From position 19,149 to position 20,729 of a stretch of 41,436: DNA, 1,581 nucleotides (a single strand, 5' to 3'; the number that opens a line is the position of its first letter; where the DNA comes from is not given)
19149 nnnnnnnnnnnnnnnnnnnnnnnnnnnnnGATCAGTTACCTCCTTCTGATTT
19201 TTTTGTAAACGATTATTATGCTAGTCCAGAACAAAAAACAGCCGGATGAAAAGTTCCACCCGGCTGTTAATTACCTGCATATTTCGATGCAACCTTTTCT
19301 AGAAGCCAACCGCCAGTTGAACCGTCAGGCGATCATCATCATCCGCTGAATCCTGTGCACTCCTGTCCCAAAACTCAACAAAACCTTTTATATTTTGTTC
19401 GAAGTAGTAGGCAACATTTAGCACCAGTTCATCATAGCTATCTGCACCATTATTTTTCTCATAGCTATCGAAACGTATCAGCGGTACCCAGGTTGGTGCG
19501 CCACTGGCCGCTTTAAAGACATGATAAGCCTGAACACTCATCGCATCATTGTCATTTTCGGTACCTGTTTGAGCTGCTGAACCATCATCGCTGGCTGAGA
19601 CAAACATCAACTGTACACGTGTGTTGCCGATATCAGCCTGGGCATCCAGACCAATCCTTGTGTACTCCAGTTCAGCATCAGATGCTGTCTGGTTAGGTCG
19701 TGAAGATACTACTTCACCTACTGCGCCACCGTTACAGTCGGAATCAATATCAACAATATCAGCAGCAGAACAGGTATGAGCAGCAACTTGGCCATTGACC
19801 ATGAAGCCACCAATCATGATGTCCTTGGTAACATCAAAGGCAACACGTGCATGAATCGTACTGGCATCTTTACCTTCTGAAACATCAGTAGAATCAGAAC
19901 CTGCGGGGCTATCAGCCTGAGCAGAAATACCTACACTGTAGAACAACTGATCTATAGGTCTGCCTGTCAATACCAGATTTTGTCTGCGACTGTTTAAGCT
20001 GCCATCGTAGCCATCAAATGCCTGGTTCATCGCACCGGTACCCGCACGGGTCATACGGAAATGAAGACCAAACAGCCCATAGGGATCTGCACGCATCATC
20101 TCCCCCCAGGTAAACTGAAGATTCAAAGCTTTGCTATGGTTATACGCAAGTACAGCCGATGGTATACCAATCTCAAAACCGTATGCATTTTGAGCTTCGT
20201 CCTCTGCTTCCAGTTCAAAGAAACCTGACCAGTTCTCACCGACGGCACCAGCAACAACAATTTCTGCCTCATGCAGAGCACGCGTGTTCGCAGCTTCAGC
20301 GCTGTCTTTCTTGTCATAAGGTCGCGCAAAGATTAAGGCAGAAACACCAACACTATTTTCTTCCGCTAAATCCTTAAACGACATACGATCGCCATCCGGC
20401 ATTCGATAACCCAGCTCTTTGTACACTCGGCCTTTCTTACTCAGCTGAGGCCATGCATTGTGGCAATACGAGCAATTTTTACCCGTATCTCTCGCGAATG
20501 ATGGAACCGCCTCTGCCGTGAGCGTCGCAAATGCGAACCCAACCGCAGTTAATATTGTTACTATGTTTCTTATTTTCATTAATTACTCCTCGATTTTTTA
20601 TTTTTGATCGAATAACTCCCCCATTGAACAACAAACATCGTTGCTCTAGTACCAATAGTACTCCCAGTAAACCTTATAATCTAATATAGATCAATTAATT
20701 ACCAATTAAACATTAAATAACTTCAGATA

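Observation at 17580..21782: Sulfide dehydrogenase, porin-cytochrome and triheme cytochrome on one strand: candidate outer-membrane-to-periplasm electron-uptake module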

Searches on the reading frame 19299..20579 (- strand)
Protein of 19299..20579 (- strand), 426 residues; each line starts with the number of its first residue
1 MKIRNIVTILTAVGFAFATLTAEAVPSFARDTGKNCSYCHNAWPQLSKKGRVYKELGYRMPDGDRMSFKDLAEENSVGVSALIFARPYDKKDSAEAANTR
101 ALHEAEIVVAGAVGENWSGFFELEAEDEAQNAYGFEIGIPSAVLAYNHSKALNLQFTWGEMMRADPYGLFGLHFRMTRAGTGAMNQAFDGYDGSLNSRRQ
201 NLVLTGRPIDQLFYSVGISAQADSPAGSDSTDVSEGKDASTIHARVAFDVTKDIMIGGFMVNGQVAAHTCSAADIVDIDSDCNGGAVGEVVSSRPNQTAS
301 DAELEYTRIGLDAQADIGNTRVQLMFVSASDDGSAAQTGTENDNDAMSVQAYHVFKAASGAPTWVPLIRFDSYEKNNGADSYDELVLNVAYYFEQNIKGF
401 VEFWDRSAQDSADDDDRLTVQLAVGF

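Call 3: search_protein_families(library=pfam, proteins=[window:19299-20579:-], max_evalue=0.01)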
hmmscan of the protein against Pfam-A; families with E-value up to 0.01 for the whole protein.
window:19299-20579:- (426 aa): 1 family
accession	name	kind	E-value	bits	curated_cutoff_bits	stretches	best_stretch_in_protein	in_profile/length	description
PF21932.3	M2AP_beta_dom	-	0.0026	18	27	1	246-340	35-121/170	MIC2-associated protein, central beta-domain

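Call 4: search_protein_families(library=ncbifam, proteins=[window:19299-20579:-], max_evalue=0.01)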
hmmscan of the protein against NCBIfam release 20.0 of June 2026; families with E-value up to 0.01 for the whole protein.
window:19299-20579:- (426 aa): 0 families

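Call 5: find_homologous_proteins(query=window:19299-20579:-, max_evalue=0.001)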
Query window:19299-20579:- (426 aa): 201 proteins with E <= 0.001 among 8000 candidates; the best 120 are listed.
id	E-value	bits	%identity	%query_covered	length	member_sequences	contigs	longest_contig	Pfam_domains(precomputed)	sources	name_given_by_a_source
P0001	2.4e-283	957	100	100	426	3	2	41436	-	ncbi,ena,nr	ncbi:MAG: hypothetical protein KAS57_03255 [Gammaproteobacteria bacterium]|nr:hypothetical protein [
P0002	2.4e-241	819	84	100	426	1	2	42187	-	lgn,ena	-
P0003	3.5e-238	808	82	100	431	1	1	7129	-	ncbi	-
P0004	3.8e-238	808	83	100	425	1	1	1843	-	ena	-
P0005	1.6e-211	721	73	100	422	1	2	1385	-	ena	-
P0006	9.3e-209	712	72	100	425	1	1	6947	-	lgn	-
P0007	4.1e-207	706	72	100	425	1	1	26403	-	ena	-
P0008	9.9e-206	702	72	100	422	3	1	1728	-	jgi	jgi:hypothetical protein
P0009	5.1e-205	699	72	100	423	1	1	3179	-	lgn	-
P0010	2.1e-204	697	71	100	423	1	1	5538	-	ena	-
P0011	5.3e-204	696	70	100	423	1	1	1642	-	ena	-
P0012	8.7e-204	695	71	100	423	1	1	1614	-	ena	-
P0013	2.2e-203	694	71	100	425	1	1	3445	-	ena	-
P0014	1.1e-202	692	70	100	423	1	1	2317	-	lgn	-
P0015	2.9e-202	690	71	100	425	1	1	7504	-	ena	-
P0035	7.4e-129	448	50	100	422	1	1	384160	-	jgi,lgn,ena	-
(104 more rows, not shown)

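Call 6: find_encoding_contigs(protein=P0002, flank=10000, max_places=3)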
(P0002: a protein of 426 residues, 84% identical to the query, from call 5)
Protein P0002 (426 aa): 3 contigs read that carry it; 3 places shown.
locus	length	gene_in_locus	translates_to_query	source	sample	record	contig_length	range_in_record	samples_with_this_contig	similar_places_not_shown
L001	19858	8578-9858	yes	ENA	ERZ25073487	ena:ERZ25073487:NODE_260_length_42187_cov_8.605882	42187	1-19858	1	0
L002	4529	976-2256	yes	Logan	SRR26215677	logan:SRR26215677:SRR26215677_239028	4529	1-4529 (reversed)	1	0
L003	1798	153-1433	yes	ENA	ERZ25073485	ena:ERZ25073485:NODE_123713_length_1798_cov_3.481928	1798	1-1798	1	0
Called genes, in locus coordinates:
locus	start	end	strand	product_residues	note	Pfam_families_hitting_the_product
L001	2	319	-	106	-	?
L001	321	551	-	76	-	PF02597:ThiS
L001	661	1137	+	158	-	PF01967:MoaC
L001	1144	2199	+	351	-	PF00730:HhH-GPD, PF00633:HHH (weak), PF14815:NUDIX_4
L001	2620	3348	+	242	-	-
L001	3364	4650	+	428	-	-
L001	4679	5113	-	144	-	PF08888:HopJ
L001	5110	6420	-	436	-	-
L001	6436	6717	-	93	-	PF10006:DUF2249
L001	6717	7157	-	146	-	PF01814:Hemerythrin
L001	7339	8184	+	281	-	PF01322:Cytochrom_C_2 (faint)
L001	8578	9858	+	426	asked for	-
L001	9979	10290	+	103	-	PF13442:Cytochrome_CBB3 (weak), PF00034:Cytochrom_C (weak)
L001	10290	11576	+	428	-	PF07992:Pyr_redox_2, PF21706:FCSD_central, PF09242:FCSD-flav_bind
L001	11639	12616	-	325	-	PF01073:3Beta_HSD, PF01370:Epimerase, PF02719:Polysacc_synt_2, PF04321:RmlD_sub_bind, PF05368:NmrA, PF07993:NAD_binding_4 (faint), PF13460:NAD_binding_10, PF16363:GDP_Man_Dehyd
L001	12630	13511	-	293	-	PF12706:Lactamase_B_2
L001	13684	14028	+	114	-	-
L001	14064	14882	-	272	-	PF00459:Inositol_P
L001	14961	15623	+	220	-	PF00702:Hydrolase, PF03031:NIF (faint), PF12710:HAD, PF13344:Hydrolase_6 (faint), PF13419:HAD_2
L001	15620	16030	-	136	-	PF03692:CxxCxxCC (weak)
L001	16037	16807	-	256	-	PF01203:T2SSN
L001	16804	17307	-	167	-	PF04612:T2SSM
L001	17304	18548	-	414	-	PF05134:T2SSL, PF12693:GspL_C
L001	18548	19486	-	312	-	PF21687:T2SSK_1st, PF03934:T2SSK, PF12836:HHH_3 (weak)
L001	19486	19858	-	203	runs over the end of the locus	PF07963:N_methyl, PF11612:T2SSJ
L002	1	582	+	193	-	?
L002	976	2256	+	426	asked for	-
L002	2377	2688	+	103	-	PF13442:Cytochrome_CBB3 (weak), PF00034:Cytochrom_C (weak)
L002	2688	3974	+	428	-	PF07992:Pyr_redox_2, PF21706:FCSD_central, PF09242:FCSD-flav_bind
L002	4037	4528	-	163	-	?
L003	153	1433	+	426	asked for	-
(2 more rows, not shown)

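Call 7: find_encoding_contigs(protein=P0007, flank=10000, max_places=3)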
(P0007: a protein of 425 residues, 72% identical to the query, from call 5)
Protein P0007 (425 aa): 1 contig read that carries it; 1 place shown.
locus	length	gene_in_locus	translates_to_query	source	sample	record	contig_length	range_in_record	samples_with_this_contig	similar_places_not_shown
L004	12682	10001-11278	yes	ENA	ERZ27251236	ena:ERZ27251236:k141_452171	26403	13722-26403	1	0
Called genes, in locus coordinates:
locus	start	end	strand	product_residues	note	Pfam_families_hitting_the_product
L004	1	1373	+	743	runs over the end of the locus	PF01814:Hemerythrin, PF08376:NIT, PF00672:HAMP (weak), PF00990:GGDEF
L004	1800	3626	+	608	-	PF07715:Plug, PF00593:TonB_dep_Rec_b-barrel, PF14905:OMP_b-brl_3 (faint)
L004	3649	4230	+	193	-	-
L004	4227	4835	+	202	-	PF12557:Co_AT_N (weak), PF02572:CobA_CobO_BtuR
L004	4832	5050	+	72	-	-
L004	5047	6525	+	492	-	PF01656:CbiA, PF13500:AAA_26, PF07685:GATase_3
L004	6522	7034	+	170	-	PF02283:CobU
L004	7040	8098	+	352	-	PF02277:DBI_PRT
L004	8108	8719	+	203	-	PF00300:His_Phos_1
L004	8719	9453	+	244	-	PF02654:CobS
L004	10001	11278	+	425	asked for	-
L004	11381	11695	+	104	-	PF00034:Cytochrom_C (weak)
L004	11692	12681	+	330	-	?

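Call 8: find_encoding_contigs(protein=P0035, flank=10000, max_places=3)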
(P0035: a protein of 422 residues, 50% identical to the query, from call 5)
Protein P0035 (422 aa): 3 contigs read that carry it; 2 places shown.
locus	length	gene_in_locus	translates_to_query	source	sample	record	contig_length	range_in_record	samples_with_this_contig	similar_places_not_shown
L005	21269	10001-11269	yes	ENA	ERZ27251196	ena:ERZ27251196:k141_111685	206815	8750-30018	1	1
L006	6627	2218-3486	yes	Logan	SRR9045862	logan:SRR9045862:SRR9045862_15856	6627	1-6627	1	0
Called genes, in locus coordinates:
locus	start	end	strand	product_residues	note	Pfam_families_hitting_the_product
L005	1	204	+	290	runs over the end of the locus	PF06325:PrmA, PF05175:MTS, PF03602:Cons_hypoth95 (faint), PF13489:Methyltransf_23 (weak), PF13847:Methyltransf_31 (weak), PF08241:Methyltransf_11 (faint), PF08242:Methyltransf_12, PF13649:Methyltransf_25 (weak)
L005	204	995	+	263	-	PF13717:Zn_ribbon_4, PF13719:Zn_ribbon_5, PF11906:DUF3426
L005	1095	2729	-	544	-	PF12729:4HB_MCP_1 (weak), PF00672:HAMP, PF00015:MCPsignal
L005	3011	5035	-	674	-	PF00580:UvrD-helicase, PF13245:AAA_19, PF13604:AAA_30 (faint), PF01443:Viral_helicase1 (faint), PF13361:UvrD_C, PF13538:UvrD_C_2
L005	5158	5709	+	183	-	PF01510:Amidase_2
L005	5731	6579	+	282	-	PF03186:CobD_Cbib, PF17113:AmpE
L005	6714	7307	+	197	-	PF00300:His_Phos_1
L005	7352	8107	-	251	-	-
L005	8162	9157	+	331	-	PF01636:APH, PF02958:EcKL (faint)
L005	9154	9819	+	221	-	PF00483:NTP_transferase, PF12804:NTP_transf_3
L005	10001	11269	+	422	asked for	-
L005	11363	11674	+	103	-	PF13442:Cytochrome_CBB3 (weak), PF00034:Cytochrom_C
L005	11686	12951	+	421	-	PF07992:Pyr_redox_2, PF21706:FCSD_central, PF09242:FCSD-flav_bind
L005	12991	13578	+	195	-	PF03264:Cytochrom_NNT, PF14522:Cytochrome_C7 (faint), PF14537:Cytochrom_c3_2 (faint), PF22113:Mtrc-MtrF_II-IV_dom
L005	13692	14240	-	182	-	PF13505:OMP_b-brl (weak)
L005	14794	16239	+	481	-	PF04107:GCS2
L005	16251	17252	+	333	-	PF24827:AstE_AspA_cat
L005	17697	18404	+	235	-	-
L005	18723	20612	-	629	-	PF13667:ThiC-associated, PF01964:ThiC_Rad_SAM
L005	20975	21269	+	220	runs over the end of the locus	PF01135:PCMT, PF00398:RrnaAD (weak), PF13847:Methyltransf_31, PF08241:Methyltransf_11 (weak), PF08242:Methyltransf_12 (weak), PF13649:Methyltransf_25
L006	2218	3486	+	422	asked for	-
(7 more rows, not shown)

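Call 11: find_related_loci(query=A1, collection=genome_contigs, flank=8000)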
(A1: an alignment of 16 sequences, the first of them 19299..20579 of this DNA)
Query A1 (426 aa) in genome_contigs; peptide patterns used: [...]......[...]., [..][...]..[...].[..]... (x = any residue, [..] = any of these).
197 stretches matched a pattern; 60 encode a relative of the query (tblastn E <= 1e-3); 60 distinct loci.
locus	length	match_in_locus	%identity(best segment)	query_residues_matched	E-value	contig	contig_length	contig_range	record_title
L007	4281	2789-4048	57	1-426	4e-165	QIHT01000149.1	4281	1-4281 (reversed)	MAG: Gammaproteobacteria bacterium isolate SZUA-116 Ga0063293_10034301, whole genome shotgun sequence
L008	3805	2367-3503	57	4-426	2e-160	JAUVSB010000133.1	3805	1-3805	MAG: Gammaproteobacteria bacterium isolate CSMAG_729 CSMAG_729_k127_4192125_length_3805_cov_8.8129, whole genome shotgun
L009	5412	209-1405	44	1-426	2e-107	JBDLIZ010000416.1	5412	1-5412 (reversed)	MAG: Pseudomonadota bacterium isolate MAG064 MAG064_416, whole genome shotgun sequence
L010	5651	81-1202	43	21-426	3e-104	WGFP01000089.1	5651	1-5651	MAG: Acidiferrobacterales bacterium isolate S146_88 k151_358363, whole genome shotgun sequence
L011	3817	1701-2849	42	5-426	9e-103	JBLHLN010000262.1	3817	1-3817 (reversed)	MAG: Woeseiaceae bacterium isolate 3300054698_109 Ga0535670_0059282, whole genome shotgun sequence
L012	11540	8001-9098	43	17-426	3e-99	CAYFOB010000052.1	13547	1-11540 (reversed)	MAG TPA_asm: uncultured Thiomargarita sp. isolate ERP019367_co1_33 genome assembly, contig: NODE_3348_length_13547_cov_3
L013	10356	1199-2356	41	3-426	2e-98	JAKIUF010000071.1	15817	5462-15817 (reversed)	MAG: Gammaproteobacteria bacterium isolate D100SM.bin.11 NODE_1476_length_15817_cov_6.373423, whole genome shotgun seque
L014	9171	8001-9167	43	1-426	2e-98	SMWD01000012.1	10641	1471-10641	MAG: Gammaproteobacteria bacterium isolate N075bin67 k141_245221, whole genome shotgun sequence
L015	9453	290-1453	41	1-426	5e-98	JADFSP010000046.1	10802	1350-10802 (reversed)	MAG: Proteobacteria bacterium isolate B93T1B8 B93T1B8_NODE12056, whole genome shotgun sequence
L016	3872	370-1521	42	4-426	9e-99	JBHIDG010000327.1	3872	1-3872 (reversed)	MAG: Woeseia sp. isolate Baj_3_bin.14 NODE_8556_length_3872_cov_6.810060, whole genome shotgun sequence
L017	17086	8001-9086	44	21-426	1e-97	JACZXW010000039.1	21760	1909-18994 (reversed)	MAG: Proteobacteria bacterium isolate B24T1L10 B24T1L10_NODE3255, whole genome shotgun sequence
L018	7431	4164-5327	41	1-426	5e-97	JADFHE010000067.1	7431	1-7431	MAG: Proteobacteria bacterium isolate B33T1B5 B33T1B5_NODE15007, whole genome shotgun sequence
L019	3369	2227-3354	42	4-426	2e-98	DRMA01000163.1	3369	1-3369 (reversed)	MAG TPA_asm: Thiothrix sp. isolate HyVt-477 HyVt-477_k145_434230, whole genome shotgun sequence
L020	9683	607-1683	42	21-426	2e-96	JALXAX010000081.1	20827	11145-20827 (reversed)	MAG: Thiotrichaceae bacterium isolate T2_metabat2_scaf2bin.050 T2_NODE_2179_length_20827_cov_4.128841, whole genome shot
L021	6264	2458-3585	40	1-426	3e-96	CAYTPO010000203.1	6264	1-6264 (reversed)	MAG TPA_asm: uncultured Thiotrichales bacterium isolate binchicken_co219_177 genome assembly, contig: k141_837105, whole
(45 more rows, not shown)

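Call 54: predict_structure(alignment_id=A3)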
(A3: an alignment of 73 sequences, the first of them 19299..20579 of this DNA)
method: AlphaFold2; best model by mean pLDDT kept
length: 426 residues; sequences in the alignment: 73
mean_pLDDT: 84.2   pTM: 0.83
mean pLDDT of the five models: 84.2, 81.0, 80.2, 77.3, 75.5
residues with pLDDT >= 90: 187; 70-90: 164; 50-70: 57; < 50: 18
segments of 3 or more residues with pLDDT < 50: 15-27, 225-227
pLDDT, mean of each block of 10 residues (from residue 1): 59 46 42 75 89 85 71 69 90 86 87 85 81 76 93 94 88 88 87 87 96 96 61 71 97 96 89 81 82 72 91 96 97 70 95 93 96 93 98 93 95 94 90
secondary structure, 60 per line:
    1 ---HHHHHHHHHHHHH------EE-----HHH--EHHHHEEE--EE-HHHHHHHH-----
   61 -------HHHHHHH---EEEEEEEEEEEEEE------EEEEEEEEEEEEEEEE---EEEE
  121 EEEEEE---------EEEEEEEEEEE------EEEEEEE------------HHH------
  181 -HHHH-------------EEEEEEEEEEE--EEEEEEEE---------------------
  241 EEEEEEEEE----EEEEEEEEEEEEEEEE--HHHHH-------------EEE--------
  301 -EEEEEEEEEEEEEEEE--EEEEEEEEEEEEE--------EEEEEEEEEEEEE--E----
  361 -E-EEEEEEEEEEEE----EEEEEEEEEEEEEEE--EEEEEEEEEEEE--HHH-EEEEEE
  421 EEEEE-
elements in order: H4-16 H36-39 E40-42 H48-55 H68-74 E78-91 E98-113 E117-126 E136-146 E153-159 H182-185 E199-209 E212-219 E241-249 E254-269 H272-276 E290-292 E302-317 E320-332 E341-353 E364-375 E380-394 E397-408 E415-425

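Call 57: fold_search(model_id=the predicted structure, library=pdb)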
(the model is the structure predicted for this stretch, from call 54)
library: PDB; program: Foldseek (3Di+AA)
matches with E <= 10: 919; with E <= 0.001: 250
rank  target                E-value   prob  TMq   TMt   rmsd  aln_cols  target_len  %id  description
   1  6ehe                  2.2e-12  1.00  0.51  0.70   5.2       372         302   10  OmpTdeltaL8 (loop L8 deletion mutant of OmpT), an outer membrane protein of Vibrio cholerae (released 2018-04-25)
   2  4d64_A                9.9e-12  1.00  0.54  0.63   6.2       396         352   15  Structure of porin Omp-Pst1 from P. stuartii; the crystallographic symmetry generates a dimer of trimers. (released 2016-03-09)
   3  6ehf                  1.0e-11  1.00  0.51  0.67   6.3       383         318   10  OmpT (in-vitro folded), an outer membrane protein Vibrio cholerae (trimer form) (released 2018-04-25)
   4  4kr8_C                1.2e-11  1.00  0.53  0.65   6.1       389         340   14  Salmonella typhi OmpF complex with Daunomycin (released 2014-05-28)
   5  3a2s_X                1.4e-11  1.00  0.53  0.65   6.9       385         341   11  Crystal Structure of outer membrane protein PorB from Neisseria meningitidis in complex with sucrose (released 2010-04-07)
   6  4lsh_B                1.4e-11  1.00  0.52  0.64   6.2       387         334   12  Ion selectivity of OmpF porin soaked in 0.2M KBr (released 2013-10-23)
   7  5nxn_A                2.0e-11  1.00  0.54  0.66   6.0       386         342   13  Structure of a L5-deletion mutant of Providencia stuartii Omp-Pst1 (released 2018-02-21)
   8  5fvn_A                2.0e-11  1.00  0.54  0.65   6.5       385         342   12  X-ray crystal structure of Enterobacter cloacae OmpE36 porin. (released 2016-08-10)
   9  1opf_A                2.2e-11  1.00  0.52  0.64   6.0       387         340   12  THE STRUCTURE OF OMPF PORIN IN A TETRAGONAL CRYSTAL FORM (released 1995-02-07)
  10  1hxt                  2.5e-11  1.00  0.51  0.61   6.8       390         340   13  OMPF PORIN MUTANT NQAAA (released 2001-06-06)
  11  5o9c_A                2.6e-11  1.00  0.51  0.61   6.8       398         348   13  Crystal structure of Omp36 from Enterobacter aerogenes (released 2018-06-27)
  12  4gcp_A                2.9e-11  1.00  0.52  0.64   6.3       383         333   13  Crystal Structure of E. coli OmpF porin in complex with Ampicillin (released 2012-12-19)
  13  6ehd                  2.9e-11  1.00  0.50  0.63   6.4       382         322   11  OmpT (in-vitro folded), an outer membrane protein of Vibrio cholerae (released 2018-04-25)
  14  6ehc_A                3.8e-11  1.00  0.53  0.71   5.9       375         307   12  OmpUdeltaN (N-terminus deletion mutant of OmpU), outer membrane protein of Vibrio cholerae (released 2018-04-25)
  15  7ff7_A                4.4e-11  1.00  0.54  0.66   6.0       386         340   11  Structure of OmpF2 (released 2022-11-16)
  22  2o4v_A                5.2e-11  1.00  0.50  0.52  10.3       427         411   14  An arginine ladder in OprP mediates phosphate specific transfer across the outer membrane (released 2006-12-26)
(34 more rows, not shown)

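Call 92: search_solved_structures(query=L005:12991-13578:+, max_evalue=0.01)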
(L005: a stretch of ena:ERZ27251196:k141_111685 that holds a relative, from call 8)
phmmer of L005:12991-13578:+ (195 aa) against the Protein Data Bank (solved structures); distinct sequences matched with E-value up to 0.01: 1.
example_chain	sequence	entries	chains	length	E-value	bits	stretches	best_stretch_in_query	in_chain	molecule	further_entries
2j7a_C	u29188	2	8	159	0.0038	20.4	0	33-186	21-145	CYTOCHROME C QUINOL DEHYDROGENASE NRFH | NAPC/NIRT CYTOCHROME C FAMILY PROTEIN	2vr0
